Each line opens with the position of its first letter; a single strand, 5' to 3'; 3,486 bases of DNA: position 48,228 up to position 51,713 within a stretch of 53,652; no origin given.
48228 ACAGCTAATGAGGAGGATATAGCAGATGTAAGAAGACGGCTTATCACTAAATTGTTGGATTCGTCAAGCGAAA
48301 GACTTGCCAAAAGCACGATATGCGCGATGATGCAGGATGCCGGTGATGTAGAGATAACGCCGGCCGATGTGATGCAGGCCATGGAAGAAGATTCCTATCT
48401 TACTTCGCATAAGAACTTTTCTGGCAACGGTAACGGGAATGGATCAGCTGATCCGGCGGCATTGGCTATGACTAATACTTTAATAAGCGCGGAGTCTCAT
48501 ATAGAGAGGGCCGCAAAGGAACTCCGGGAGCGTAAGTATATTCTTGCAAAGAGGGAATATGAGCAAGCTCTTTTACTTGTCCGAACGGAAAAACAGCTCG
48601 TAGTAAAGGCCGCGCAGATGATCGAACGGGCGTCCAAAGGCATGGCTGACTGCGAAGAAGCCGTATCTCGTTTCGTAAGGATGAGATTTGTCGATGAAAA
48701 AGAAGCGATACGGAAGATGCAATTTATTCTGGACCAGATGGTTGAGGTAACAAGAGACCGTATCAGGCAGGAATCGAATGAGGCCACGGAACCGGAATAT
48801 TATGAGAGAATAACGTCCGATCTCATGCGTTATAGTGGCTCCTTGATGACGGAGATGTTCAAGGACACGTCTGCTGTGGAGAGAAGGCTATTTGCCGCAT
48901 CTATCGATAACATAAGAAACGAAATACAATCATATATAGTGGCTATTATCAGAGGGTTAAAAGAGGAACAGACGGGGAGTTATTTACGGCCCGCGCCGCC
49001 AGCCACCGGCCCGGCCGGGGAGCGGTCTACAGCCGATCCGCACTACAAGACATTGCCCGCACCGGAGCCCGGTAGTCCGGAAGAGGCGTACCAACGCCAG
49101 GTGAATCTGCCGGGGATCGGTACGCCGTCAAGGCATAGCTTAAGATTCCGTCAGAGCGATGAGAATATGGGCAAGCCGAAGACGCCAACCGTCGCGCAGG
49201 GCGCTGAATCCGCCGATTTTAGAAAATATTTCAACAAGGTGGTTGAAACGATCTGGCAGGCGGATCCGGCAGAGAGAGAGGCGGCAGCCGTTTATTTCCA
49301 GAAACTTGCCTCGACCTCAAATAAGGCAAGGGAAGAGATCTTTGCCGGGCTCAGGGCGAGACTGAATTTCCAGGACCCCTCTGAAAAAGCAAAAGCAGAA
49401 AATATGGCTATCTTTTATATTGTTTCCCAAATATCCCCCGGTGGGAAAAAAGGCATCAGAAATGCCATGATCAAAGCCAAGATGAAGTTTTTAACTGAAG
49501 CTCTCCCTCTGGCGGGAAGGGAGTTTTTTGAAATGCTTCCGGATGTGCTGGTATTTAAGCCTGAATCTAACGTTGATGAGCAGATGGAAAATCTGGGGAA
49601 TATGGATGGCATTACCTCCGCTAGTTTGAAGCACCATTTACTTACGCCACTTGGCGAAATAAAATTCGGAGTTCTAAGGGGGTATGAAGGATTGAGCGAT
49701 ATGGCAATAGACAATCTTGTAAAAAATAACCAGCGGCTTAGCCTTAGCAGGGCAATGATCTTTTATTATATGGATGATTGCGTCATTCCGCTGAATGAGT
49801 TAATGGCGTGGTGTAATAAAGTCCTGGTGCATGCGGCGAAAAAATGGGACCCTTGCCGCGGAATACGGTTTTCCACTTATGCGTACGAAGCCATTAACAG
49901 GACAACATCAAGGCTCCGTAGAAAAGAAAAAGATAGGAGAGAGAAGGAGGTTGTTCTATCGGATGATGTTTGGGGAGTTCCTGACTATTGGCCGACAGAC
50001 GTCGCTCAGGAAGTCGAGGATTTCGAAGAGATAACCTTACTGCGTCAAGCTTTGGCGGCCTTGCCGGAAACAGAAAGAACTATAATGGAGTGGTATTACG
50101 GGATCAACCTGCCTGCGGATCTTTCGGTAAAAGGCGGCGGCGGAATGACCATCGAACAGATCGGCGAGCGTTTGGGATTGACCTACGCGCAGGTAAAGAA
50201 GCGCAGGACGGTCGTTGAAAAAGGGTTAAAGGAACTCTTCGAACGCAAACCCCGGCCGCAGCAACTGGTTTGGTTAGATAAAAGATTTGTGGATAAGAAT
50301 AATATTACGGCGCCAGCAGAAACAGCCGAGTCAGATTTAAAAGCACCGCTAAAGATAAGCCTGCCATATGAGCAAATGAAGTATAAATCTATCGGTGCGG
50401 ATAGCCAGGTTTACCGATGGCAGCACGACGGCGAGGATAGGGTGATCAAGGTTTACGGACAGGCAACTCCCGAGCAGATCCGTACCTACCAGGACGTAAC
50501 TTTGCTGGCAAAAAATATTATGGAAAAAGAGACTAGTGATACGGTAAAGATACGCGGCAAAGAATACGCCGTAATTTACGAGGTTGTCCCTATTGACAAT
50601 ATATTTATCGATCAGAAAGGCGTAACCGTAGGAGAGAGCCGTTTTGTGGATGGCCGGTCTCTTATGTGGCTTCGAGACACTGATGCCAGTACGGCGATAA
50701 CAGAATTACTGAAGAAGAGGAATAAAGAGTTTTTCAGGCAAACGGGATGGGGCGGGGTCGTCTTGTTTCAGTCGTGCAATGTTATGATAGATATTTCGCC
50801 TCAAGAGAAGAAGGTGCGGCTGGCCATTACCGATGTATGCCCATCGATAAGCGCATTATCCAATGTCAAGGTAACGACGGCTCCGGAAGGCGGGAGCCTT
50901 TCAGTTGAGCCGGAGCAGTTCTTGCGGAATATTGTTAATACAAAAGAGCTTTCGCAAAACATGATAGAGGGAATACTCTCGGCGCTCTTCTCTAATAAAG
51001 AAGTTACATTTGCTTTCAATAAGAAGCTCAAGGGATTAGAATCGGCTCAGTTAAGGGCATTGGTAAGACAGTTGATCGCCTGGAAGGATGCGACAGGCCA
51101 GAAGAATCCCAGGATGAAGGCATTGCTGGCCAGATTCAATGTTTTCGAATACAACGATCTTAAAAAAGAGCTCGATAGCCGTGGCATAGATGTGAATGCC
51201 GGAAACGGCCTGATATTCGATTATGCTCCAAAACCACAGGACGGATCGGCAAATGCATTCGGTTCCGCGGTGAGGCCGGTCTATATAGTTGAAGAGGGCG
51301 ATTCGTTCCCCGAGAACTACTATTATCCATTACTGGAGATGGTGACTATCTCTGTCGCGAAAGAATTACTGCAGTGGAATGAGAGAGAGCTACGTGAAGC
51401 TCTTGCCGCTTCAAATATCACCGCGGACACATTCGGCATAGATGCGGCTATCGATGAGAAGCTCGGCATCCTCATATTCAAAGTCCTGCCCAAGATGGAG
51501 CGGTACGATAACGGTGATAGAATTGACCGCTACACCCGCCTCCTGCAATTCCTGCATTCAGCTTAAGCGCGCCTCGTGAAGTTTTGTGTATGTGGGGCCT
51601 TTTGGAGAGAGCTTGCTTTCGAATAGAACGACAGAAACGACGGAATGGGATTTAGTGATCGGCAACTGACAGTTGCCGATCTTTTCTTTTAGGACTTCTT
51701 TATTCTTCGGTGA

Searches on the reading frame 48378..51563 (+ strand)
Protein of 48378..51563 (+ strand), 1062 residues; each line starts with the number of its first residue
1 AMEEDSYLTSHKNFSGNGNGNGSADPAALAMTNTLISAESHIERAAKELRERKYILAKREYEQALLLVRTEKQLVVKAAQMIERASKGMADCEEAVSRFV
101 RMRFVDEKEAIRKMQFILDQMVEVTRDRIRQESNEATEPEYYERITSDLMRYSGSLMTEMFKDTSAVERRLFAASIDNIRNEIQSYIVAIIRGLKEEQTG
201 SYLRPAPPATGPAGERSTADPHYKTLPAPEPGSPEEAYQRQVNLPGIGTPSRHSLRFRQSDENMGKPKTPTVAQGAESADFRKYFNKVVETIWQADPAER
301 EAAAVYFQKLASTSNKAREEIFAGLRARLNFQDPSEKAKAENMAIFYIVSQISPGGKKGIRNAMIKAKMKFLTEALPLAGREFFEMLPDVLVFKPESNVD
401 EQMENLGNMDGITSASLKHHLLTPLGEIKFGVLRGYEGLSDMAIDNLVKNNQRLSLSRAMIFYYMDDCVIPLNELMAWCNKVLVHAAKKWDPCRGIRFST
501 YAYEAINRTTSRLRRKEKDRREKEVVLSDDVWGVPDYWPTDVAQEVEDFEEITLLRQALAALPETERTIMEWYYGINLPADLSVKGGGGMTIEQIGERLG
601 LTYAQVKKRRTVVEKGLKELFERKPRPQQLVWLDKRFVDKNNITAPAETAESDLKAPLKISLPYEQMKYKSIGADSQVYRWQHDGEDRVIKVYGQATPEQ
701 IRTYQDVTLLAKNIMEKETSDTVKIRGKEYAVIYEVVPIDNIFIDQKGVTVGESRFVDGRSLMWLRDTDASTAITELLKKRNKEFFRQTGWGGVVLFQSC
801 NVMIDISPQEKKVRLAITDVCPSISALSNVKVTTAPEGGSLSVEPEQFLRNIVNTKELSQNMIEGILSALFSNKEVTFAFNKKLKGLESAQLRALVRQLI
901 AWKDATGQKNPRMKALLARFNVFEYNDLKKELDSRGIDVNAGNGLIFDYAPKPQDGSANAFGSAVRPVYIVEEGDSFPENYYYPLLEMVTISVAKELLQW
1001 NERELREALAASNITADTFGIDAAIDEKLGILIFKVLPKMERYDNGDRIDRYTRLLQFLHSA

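Call 5: search_protein_families(library=pfam, proteins=[window:48378-51563:+], max_evalue=0.01)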
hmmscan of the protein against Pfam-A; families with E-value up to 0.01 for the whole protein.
window:48378-51563:+ (1062 aa): 3 families
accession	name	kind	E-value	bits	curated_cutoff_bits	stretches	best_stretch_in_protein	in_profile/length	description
PF04545.22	Sigma70_r4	-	1.4e-06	28.1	24.1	1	558-609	1-40/50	Sigma-70, region 4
PF08281.18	Sigma70_r4_2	-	0.00031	20.8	25.7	0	589-609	26-46/54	Sigma-70, region 4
PF04542.20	Sigma70_r2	-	0.0066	16.7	24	0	483-518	34-69/71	Sigma-70 region 2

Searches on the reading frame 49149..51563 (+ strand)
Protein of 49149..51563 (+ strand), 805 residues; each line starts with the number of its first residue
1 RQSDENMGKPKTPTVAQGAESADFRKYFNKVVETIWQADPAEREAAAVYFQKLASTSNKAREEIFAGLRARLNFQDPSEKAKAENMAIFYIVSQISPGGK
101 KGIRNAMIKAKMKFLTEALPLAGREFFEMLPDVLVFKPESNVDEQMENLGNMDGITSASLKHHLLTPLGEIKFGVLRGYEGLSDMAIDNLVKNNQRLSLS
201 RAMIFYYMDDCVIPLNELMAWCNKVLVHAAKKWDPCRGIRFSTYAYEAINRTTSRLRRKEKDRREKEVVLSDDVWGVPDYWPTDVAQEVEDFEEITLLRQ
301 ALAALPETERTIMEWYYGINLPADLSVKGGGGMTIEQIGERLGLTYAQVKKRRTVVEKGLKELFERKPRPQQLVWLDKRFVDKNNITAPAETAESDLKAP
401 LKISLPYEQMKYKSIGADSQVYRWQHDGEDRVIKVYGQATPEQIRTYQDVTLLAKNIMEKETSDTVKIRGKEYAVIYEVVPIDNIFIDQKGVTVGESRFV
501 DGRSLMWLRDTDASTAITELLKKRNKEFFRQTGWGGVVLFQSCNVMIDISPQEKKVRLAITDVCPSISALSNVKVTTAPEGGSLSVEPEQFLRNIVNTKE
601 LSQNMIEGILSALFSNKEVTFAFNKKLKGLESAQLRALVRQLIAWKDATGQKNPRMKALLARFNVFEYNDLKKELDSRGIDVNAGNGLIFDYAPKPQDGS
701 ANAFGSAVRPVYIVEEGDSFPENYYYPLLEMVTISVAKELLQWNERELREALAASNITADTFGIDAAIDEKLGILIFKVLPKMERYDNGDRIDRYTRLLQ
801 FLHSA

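Call 61: search_protein_representatives(protein=window:49149-51563:+)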
Query: 805 residues. Proteins with E-value up to 0.001 (for the whole library): 359; up to 1e-10: 78; up to 1e-30: 17. The best 150 are listed.
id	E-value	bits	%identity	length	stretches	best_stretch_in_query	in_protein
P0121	8.4e-97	341.4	72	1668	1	581-805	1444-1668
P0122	2.3e-96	340.0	76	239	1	588-805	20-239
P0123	2.1e-91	323.6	65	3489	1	574-805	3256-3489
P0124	2.2e-91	323.5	68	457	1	584-805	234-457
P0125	2.8e-91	323.2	71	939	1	586-805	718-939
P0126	3.9e-91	322.7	70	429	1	583-805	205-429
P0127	1.8e-86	307.3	67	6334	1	577-805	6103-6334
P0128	3.3e-85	303.1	64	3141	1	577-805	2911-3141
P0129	8.3e-85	301.8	63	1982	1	585-805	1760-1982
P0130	2.1e-82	293.8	65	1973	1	578-805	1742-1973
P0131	4.2e-77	276.3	56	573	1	567-805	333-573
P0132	7.9e-72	258.8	59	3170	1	574-805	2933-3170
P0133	1.9e-63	231.1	75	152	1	656-805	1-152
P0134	9.0e-46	172.7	48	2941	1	581-805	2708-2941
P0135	4.2e-45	170.5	45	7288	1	576-804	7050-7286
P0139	8.9e-30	119.8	28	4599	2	588-802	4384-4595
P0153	2.5e-22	95.2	33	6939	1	588-804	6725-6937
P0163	2.0e-17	78.9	31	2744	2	33-252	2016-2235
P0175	7.0e-14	67.2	34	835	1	586-798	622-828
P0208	1.7e-09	52.7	28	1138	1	21-252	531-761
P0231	5.5e-08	47.7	32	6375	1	43-255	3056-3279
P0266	1.7e-06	42.8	29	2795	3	38-247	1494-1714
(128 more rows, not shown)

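Call 67: list_cluster_members(proteins=[P0135, P0127, P0139, P0231, P0163, P0266, P0121, P0175, P0128, P0153])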
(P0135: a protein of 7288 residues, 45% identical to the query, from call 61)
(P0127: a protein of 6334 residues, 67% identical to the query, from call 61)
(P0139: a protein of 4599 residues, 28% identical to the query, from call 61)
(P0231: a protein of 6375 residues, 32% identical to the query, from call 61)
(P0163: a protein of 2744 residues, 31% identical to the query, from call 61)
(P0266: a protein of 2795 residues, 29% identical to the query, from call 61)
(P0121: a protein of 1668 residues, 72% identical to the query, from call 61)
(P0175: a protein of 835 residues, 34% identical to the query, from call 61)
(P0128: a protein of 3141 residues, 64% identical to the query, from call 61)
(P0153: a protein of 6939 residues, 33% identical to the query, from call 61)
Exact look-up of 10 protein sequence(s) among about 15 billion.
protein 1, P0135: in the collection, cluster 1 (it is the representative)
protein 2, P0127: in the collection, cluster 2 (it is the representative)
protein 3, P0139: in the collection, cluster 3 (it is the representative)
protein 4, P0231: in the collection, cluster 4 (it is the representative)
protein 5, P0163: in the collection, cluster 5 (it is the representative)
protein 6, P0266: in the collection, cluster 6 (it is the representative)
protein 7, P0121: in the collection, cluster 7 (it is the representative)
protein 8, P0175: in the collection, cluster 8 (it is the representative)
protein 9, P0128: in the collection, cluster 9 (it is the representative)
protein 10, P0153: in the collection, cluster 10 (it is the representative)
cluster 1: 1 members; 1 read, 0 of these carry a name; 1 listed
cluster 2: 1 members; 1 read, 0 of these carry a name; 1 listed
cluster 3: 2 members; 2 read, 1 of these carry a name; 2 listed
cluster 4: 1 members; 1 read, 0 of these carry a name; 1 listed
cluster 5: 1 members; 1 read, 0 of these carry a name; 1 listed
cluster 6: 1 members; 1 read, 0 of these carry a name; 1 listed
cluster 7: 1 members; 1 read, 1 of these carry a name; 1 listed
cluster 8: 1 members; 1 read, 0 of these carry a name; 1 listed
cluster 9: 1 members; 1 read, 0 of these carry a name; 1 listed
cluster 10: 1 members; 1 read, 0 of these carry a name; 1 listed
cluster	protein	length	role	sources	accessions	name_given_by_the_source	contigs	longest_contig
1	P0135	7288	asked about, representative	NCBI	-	-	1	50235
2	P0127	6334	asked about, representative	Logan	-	-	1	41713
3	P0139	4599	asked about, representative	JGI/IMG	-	RNA polymerase sigma factor (sigma-70 family)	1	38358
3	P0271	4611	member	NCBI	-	-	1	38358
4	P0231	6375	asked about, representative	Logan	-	-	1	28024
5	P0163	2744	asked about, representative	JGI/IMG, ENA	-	-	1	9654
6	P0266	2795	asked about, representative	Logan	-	-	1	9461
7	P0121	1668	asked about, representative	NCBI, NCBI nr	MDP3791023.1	MAG: GNAT family N-acetyltransferase, partial [Candidatus Omnitrophota bacterium] | GNAT family N-acetyltransferase [Candidatus Omnitrophota bacterium]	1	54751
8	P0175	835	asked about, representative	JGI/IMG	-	-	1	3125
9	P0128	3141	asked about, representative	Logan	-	-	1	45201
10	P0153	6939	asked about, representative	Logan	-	-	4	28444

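Call 69: find_encoding_contigs(protein=P0139, flank=10000, max_places=2)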
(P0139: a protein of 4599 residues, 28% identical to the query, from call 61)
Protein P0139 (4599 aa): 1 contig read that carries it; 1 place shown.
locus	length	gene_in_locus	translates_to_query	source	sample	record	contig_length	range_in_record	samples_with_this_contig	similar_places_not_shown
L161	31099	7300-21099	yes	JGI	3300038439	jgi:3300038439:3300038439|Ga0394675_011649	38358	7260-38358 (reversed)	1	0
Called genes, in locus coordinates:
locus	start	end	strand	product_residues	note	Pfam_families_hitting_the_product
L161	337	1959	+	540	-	PF06418:CTP_synth_N, PF00117:GATase, PF07722:Peptidase_C26 (weak)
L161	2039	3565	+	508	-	PF08903:DUF1846, PF20921:DUF1846_C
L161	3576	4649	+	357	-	PF00988:CPSase_sm_chain, PF07722:Peptidase_C26 (faint), PF00117:GATase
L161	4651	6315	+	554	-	PF25596:CPSase_L_D1, PF02786:CPSase_L_D2, PF13535:ATP-grasp_4 (weak), PF02787:CPSase_L_D3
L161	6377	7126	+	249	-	PF00300:His_Phos_1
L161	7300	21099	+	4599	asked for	PF02310:B12-binding, PF04055:Radical_SAM, PF02518:HATPase_c (faint), PF13847:Methyltransf_31 (weak), PF04542:Sigma70_r2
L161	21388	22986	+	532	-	PF25596:CPSase_L_D1, PF02655:ATP-grasp_3 (weak), PF02786:CPSase_L_D2, PF02222:ATP-grasp (weak), PF07478:Dala_Dala_lig_C (weak), PF15632:ATPgrasp_Ter (weak), PF02142:MGS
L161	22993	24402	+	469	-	PF13522:GATase_6, PF13537:GATase_7, PF00156:Pribosyltran (weak)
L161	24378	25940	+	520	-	PF00117:GATase, PF07722:Peptidase_C26, PF02540:NAD_synthase, PF00764:Arginosuc_synth (faint), PF03054:tRNA_Me_trans (faint), PF00958:GMP_synt_C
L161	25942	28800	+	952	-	PF02700:PurS, PF18072:FGAR-AT_linker, PF00586:AIRS, PF02769:AIRS_C, PF00586:AIRS (weak), PF02769:AIRS_C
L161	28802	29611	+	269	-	PF13507:GATase_5, PF01965:DJ-1_PfpI (faint), PF07685:GATase_3 (weak)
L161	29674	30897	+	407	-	PF00142:Fer4_NifH (weak), PF01656:CbiA, PF02374:ArsA_ATPase (weak), PF06564:CBP_BcsQ, PF09140:MipZ (weak), PF10609:ParA (weak), PF13614:AAA_31, PF16561:AMPK1_CBM, +1 more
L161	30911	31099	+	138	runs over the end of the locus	-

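Call 80: search_protein_families(library=pfam, proteins=[P0163, P0266, P0121, P0175, P0208], max_evalue=0.0001)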
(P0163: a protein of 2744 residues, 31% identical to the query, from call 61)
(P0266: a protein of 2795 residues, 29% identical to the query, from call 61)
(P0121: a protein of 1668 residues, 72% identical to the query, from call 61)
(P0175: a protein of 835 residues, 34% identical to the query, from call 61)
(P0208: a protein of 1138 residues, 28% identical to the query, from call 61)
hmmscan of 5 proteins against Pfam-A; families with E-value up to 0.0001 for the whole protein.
P0163 (2744 aa): 2 families
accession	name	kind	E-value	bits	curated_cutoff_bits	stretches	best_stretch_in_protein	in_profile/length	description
PF04542.20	Sigma70_r2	-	6.3e-28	96.8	24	2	1005-1075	1-70/71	Sigma-70 region 2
PF04545.22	Sigma70_r4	-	2.2e-05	24.3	24.1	0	2386-2411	18-43/50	Sigma-70, region 4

P0266 (2795 aa): 2 families
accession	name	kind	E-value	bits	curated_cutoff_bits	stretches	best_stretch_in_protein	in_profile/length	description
PF04542.20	Sigma70_r2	-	4.6e-26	90.8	24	2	1660-1726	1-67/71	Sigma-70 region 2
PF02518.31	HATPase_c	-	6.9e-18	65.6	26.4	1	2268-2385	6-110/111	Histidine kinase-, DNA gyrase B-, and HSP90-like ATPase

P0121 (1668 aa): 7 families
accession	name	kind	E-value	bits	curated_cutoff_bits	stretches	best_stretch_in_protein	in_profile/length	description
PF00583.31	Acetyltransf_1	-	4.6e-22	78.9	20.7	2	837-921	30-113/116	Acetyltransferase (GNAT) family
PF00881.29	Nitroreductase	-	9.8e-20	71.8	23.5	2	333-485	1-167/167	Nitroreductase family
PF13508.13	Acetyltransf_7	-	1e-14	55.1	27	1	840-921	3-78/84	Acetyltransferase (GNAT) domain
PF04545.22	Sigma70_r4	-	1.3e-13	50.7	24.1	1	1174-1229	1-50/50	Sigma-70, region 4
PF04539.22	Sigma70_r3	-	1.8e-09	38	25.3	1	1089-1140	1-52/78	Sigma-70 region 3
PF13673.13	Acetyltransf_10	-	3e-09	37.4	23.6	1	837-921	28-103/128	Acetyltransferase (GNAT) domain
PF04542.20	Sigma70_r2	-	3.4e-05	24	24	1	1032-1072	22-62/71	Sigma-70 region 2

P0175 (835 aa): 11 families
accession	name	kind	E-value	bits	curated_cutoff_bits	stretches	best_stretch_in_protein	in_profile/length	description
PF01381.28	HTH_3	-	5.8e-35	119.6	23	3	391-444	2-55/55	Helix-turn-helix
PF13560.12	HTH_31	-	9.6e-28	96.7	27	2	553-609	2-59/64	Helix-turn-helix domain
PF12844.13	HTH_19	-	4.7e-24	84.5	30.2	2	556-612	3-59/64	Helix-turn-helix domain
PF13443.12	HTH_26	-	1e-12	48.5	22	1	556-616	1-62/63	Cro/C1-type HTH DNA-binding domain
PF04545.22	Sigma70_r4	-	8.2e-10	38.5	24.1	0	162-206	5-50/50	Sigma-70, region 4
PF04542.20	Sigma70_r2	-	2.2e-07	31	24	0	42-122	1-69/71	Sigma-70 region 2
PF07022.19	Phage_CI_repr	-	3.1e-07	31.1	22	1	400-447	14-60/65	Bacteriophage CI repressor helix-turn-helix domain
PF15731.11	MqsA_antitoxin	-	6.1e-06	26.8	30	0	390-438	74-121/131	Antitoxin component of bacterial toxin-antitoxin system, MqsA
PF12802.13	MarR_2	-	6.6e-06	26.6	27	0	395-417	17-39/61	MarR family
PF13744.12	HTH_37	-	7e-06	26.2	27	0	556-590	22-56/80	Helix-turn-helix domain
PF15943.11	YdaS_toxin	-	3.6e-05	23.9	30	0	401-426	11-37/65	Bacterial toxin YdaS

P0208 (1138 aa): 2 families
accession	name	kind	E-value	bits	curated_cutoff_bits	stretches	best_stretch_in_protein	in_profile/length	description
PF04542.20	Sigma70_r2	-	3.8e-12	46.3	24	1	704-770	2-69/71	Sigma-70 region 2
PF04545.22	Sigma70_r4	-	4.2e-07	29.8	24.1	1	894-938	11-49/50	Sigma-70, region 4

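Call 83: find_encoding_contigs(protein=P0128, flank=10000, max_places=2)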
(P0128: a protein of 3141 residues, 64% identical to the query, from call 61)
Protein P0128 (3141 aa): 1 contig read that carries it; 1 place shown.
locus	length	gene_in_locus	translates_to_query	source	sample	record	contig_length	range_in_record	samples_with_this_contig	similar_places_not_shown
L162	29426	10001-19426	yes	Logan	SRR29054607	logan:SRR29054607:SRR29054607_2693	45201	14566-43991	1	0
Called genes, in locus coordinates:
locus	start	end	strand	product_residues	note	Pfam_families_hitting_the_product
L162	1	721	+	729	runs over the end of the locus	PF13491:FtsK_4TM, PF17854:FtsK_alpha, PF01580:FtsK_SpoIIIE, PF01935:DUF87 (faint), PF09397:FtsK_gamma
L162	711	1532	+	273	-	PF12844:HTH_19, PF13413:HTH_25, PF13464:RodZ_C (weak)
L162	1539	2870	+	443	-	PF00919:UPF0004, PF04055:Radical_SAM, PF18693:TRAM_2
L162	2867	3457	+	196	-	PF01066:CDP-OH_P_transf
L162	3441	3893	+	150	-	PF04608:PgpA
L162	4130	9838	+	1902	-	-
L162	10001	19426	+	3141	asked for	PF13847:Methyltransf_31 (weak), PF01209:Ubie_methyltran (weak), PF08241:Methyltransf_11 (weak), PF13489:Methyltransf_23 (weak), PF00583:Acetyltransf_1, PF13508:Acetyltransf_7, PF13673:Acetyltransf_10, PF03641:Lysine_decarbox, +4 more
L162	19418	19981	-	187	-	PF10469:AKAP7_NLS, PF02834:LigT_PEase, PF13563:2_5_RNA_ligase2, PF02834:LigT_PEase (weak)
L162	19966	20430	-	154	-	PF02464:CinA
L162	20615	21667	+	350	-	PF00154:RecA_N, PF08423:Rad51, PF27531:MT3502_N (weak), PF13479:AAA_24 (weak), PF21096:RecA_C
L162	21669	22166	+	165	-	PF21982:RecX_HTH1, PF02631:RecX_HTH2, PF21981:RecX_HTH3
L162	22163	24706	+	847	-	PF01411:tRNA-synt_2c, PF07973:tRNA_SAD, PF02272:DHHA1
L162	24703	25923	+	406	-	PF00815:Histidinol_dh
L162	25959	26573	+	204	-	PF00475:IGPD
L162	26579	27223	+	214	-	PF00117:GATase, PF07685:GATase_3 (weak), PF01174:SNO (faint)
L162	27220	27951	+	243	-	PF00977:His_biosynth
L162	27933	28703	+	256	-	PF00977:His_biosynth, PF01207:Dus (faint), PF02581:TMP-TENI (faint), PF03060:NMO (faint)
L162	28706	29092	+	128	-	PF01502:PRA-CH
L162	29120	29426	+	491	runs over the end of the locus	PF04715:, PF00425:Chorismate_bind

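Call 84: find_encoding_contigs(protein=P0121, flank=10000, max_places=2)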
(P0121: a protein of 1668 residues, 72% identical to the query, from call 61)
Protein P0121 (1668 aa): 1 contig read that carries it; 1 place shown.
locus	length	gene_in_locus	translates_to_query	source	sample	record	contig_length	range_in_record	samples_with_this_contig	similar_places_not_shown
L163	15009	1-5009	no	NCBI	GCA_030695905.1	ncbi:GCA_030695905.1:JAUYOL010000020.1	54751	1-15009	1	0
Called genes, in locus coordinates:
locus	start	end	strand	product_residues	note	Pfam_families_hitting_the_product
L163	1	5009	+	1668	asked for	PF00583:Acetyltransf_1, PF13673:Acetyltransf_10 (faint), PF00881:Nitroreductase, PF00583:Acetyltransf_1, PF13508:Acetyltransf_7 (weak), PF04539:Sigma70_r3 (weak), PF04545:Sigma70_r4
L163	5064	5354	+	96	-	PF02604:PhdYeFM_antitox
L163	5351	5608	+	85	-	PF05016:ParE_toxin, PF15781:ParE-like_toxin (weak)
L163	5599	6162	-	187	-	PF10469:AKAP7_NLS, PF13563:2_5_RNA_ligase2, PF02834:LigT_PEase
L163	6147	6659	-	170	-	PF02464:CinA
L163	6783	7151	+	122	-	PF05635:23S_rRNA_IVP, PF22296:bAvd (faint)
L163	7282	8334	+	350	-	PF00154:RecA_N, PF08423:Rad51, PF06745:ATPase (faint), PF27531:MT3502_N (weak), PF21096:RecA_C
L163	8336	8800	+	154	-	PF21982:RecX_HTH1, PF02631:RecX_HTH2, PF21981:RecX_HTH3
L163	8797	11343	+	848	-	PF01411:tRNA-synt_2c, PF07973:tRNA_SAD, PF02272:DHHA1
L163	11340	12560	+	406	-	PF00815:Histidinol_dh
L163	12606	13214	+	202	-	PF00475:IGPD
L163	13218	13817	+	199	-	PF00117:GATase, PF07685:GATase_3, PF01174:SNO (faint)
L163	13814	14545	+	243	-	PF00977:His_biosynth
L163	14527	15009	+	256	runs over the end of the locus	PF00977:His_biosynth, PF00478:IMPDH (faint), PF01207:Dus (faint), PF02581:TMP-TENI (faint), PF03060:NMO (faint), PF05690:ThiG (faint)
